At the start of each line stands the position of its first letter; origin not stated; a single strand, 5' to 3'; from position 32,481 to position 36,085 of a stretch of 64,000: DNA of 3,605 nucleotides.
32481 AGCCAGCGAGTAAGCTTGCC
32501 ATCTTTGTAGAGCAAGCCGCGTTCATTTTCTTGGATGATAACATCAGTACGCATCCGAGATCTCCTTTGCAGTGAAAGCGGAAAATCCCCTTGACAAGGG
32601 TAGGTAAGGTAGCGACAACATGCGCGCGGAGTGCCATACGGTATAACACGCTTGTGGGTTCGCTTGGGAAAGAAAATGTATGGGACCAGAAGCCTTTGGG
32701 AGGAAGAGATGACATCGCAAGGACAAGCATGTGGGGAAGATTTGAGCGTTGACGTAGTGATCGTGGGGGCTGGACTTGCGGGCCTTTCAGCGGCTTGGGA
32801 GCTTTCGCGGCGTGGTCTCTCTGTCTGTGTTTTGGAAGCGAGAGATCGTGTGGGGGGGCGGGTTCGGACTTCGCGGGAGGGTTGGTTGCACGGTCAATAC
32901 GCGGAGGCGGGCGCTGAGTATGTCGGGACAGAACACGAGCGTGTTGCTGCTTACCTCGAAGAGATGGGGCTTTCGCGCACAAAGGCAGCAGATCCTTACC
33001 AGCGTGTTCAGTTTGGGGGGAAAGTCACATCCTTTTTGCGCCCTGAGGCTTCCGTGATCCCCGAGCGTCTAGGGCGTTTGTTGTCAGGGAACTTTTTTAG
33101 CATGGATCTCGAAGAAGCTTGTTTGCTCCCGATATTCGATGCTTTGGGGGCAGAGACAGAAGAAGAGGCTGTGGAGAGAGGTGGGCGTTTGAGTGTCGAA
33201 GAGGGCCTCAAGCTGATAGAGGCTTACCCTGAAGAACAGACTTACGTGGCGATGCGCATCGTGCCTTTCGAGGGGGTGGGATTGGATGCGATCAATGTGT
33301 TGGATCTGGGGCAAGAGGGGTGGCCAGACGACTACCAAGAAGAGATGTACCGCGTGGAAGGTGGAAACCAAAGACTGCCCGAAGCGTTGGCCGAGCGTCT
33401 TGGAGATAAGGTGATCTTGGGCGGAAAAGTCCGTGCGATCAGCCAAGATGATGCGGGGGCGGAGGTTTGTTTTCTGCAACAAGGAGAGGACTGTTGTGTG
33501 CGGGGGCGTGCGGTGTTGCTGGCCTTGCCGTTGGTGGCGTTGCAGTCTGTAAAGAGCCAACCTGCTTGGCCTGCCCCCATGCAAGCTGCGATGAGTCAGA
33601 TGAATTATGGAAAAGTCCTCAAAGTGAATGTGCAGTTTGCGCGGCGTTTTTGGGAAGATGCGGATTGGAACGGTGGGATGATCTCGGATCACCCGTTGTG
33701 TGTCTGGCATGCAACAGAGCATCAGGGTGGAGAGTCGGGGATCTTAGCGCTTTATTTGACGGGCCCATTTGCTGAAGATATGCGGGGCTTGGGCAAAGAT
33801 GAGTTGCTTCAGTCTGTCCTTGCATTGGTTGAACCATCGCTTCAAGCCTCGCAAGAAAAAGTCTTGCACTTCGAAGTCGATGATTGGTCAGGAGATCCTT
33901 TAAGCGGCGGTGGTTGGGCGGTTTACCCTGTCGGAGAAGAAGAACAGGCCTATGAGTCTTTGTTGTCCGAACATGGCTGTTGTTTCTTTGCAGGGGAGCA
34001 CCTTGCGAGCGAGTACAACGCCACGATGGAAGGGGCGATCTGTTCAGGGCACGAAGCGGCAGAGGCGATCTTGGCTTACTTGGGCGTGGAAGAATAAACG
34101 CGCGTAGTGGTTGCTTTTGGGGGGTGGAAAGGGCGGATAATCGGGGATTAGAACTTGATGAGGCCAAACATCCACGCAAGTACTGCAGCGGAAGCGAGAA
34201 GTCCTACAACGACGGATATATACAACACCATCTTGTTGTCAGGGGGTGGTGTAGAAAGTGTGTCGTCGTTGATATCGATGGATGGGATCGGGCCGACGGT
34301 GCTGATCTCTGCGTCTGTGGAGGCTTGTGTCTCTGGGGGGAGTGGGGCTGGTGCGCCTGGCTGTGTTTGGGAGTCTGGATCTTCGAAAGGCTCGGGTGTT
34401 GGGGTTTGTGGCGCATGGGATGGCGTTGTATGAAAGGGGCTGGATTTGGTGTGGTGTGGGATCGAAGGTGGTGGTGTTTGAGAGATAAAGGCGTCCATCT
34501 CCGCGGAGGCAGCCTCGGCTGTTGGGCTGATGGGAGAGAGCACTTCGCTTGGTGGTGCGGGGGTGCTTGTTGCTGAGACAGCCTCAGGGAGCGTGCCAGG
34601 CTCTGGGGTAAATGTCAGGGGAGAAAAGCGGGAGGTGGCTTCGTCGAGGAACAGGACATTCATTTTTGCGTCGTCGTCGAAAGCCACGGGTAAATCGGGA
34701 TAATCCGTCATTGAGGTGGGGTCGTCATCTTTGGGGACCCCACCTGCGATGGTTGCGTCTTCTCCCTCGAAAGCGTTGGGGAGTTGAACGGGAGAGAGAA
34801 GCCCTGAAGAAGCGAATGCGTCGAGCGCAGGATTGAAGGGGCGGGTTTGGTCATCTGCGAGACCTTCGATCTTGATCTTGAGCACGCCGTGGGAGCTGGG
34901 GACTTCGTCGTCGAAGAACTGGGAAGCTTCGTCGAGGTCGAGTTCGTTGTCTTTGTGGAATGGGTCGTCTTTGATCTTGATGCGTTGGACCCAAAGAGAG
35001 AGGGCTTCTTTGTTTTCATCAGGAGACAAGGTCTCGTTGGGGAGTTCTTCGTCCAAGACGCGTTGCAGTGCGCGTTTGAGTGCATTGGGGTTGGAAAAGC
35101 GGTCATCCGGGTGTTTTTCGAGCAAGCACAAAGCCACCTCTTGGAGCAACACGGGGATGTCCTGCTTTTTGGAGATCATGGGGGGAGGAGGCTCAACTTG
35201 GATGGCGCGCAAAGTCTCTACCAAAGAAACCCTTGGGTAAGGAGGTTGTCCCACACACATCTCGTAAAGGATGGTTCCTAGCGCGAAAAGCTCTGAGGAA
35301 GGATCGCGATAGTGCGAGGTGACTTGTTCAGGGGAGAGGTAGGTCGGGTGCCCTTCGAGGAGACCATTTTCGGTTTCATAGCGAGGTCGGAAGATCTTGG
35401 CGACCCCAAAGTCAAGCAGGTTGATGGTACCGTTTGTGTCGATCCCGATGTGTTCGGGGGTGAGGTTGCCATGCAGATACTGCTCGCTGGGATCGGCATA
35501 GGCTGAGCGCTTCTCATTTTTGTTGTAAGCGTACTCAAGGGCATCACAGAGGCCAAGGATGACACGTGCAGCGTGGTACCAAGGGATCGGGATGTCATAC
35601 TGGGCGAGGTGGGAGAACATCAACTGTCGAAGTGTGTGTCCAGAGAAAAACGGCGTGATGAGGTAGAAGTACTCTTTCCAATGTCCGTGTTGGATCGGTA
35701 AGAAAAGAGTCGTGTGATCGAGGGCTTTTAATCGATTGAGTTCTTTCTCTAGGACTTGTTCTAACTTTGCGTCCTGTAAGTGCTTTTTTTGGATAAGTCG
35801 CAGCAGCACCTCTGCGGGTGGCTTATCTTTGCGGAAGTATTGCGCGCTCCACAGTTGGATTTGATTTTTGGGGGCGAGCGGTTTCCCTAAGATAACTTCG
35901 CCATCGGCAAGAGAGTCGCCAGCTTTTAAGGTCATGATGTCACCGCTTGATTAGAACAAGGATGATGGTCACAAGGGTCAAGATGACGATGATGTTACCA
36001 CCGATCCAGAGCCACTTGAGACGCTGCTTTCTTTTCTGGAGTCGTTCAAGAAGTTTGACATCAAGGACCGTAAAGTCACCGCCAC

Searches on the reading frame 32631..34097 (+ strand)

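Call 12: search_protein_families(library=pfam, proteins=[window:32631-34097:+], max_evalue=0.001)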
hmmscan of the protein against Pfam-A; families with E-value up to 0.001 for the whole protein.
window:32631-34097:+ (488 aa): 12 families
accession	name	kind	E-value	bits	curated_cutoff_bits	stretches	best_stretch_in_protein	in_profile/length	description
PF01593.30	Amino_oxidase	-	2.4e-66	225.3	19.8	1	49-481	1-443/443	Flavin containing amine oxidoreductase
PF13450.12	NAD_binding_8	-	3.3e-15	56.6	21.9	1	44-111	1-67/68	NAD(P)-binding Rossmann-like domain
PF01266.30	DAO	-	9.6e-12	45.5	27.9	1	41-103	1-58/353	FAD dependent oxidoreductase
PF00890.30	FAD_binding_2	-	1.3e-09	38.2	20.4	1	41-88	1-47/414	FAD binding domain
PF05834.18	Lycopene_cycl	-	1.5e-09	37.9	23.4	1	41-112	1-72/380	Lycopene cyclase protein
PF12831.13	FAD_oxidored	-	3.8e-08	33.5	27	1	41-98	1-57/416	FAD dependent oxidoreductase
PF01946.23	Thi4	-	1.5e-07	31.4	26.2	1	39-78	17-57/235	Thi4 family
PF01494.25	FAD_binding_3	-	2.8e-07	30.5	22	1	40-73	2-35/349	FAD binding domain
PF03486.20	HI0933_like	-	6.6e-06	26.2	50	1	41-85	2-46/244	HI0933-like protein Rossmann domain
PF07992.20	Pyr_redox_2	-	1.1e-05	25.5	26.1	1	41-82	2-44/291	Pyridine nucleotide-disulphide oxidoreductase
PF01134.28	GIDA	-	3.2e-05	23.6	22.1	1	41-69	1-30/391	Glucose inhibited division protein A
PF00070.33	Pyr_redox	-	0.00016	22.6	22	0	42-75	2-35/82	Pyridine nucleotide-disulphide oxidoreductase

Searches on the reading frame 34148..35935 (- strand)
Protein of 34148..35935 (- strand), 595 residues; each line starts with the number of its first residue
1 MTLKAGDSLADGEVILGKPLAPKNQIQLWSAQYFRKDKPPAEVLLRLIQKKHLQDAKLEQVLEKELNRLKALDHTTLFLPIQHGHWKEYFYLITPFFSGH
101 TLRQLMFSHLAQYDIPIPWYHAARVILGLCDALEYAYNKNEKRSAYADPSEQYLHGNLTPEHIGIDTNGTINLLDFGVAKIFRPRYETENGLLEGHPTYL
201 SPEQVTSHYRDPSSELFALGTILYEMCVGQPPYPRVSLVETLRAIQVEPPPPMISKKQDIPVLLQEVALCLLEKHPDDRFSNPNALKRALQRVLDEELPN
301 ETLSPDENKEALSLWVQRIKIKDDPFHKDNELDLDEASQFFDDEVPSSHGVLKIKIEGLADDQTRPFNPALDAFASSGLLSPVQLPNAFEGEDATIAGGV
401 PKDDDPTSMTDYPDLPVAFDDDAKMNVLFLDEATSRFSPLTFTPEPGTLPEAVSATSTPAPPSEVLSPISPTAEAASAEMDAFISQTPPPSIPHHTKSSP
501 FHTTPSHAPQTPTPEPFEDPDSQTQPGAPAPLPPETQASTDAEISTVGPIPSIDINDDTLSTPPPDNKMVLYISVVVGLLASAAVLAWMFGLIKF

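Call 63: search_protein_families(library=padloc, proteins=[window:34148-35935:-], max_evalue=0.001)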
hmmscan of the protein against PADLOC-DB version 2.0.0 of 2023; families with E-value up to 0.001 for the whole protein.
window:34148-35935:- (595 aa): 22 families
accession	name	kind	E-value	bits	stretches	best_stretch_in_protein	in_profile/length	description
PDLC04042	PD-T4-6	-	7.1e-34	115.8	1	41-299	35-278/292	-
PDLC04138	mad6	-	8.8e-32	108.8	1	46-325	82-346/659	mads_6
PDLC04053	PD-T4-6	-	3.6e-31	106.8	1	42-309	36-287/311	-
PDLC04060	PD-T4-6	-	5.9e-27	92.7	1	45-304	38-280/486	-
PDLC04047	PD-T4-6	-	1.9e-25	87.6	1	41-298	37-277/327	-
PDLC04061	PD-T4-6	-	3e-24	84.4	1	89-296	94-286/510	-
PDLC04054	PD-T4-6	-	3.1e-23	80.8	1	40-301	35-281/347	-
PDLC04048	PD-T4-6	-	4.2e-22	77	1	43-302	39-281/354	-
PDLC04043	PD-T4-6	-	4.2e-22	76.8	1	151-296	134-280/452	-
PDLC04064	PD-T4-6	-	1.8e-20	71.3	1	91-298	96-285/369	-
PDLC04057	PD-T4-6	-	1.3e-19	68.5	1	45-309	38-286/443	-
PDLC04052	PD-T4-6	-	2.3e-19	68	1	88-299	86-282/496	-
PDLC04039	PD-T4-6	-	2.7e-19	67.5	1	153-297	135-279/458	-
PDLC03920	MkoA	-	2.3e-17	60.6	1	37-319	28-302/1112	-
PDLC04040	PD-T4-6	-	8e-16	55.9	1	85-310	73-282/547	-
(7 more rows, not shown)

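Call 69: search_protein_families(library=pfam, proteins=[window:34148-35935:-], max_evalue=0.01)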
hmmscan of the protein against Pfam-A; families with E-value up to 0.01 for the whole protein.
window:34148-35935:- (595 aa): 2 families
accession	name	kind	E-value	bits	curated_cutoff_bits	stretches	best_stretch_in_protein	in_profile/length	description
PF00069.31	Pkinase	-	2.5e-18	66.9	31.7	1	48-287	32-259/263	Protein kinase domain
PF07714.23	PK_Tyr_Ser-Thr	-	2.6e-12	47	23.1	1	29-279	16-248/258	Protein tyrosine and serine/threonine kinase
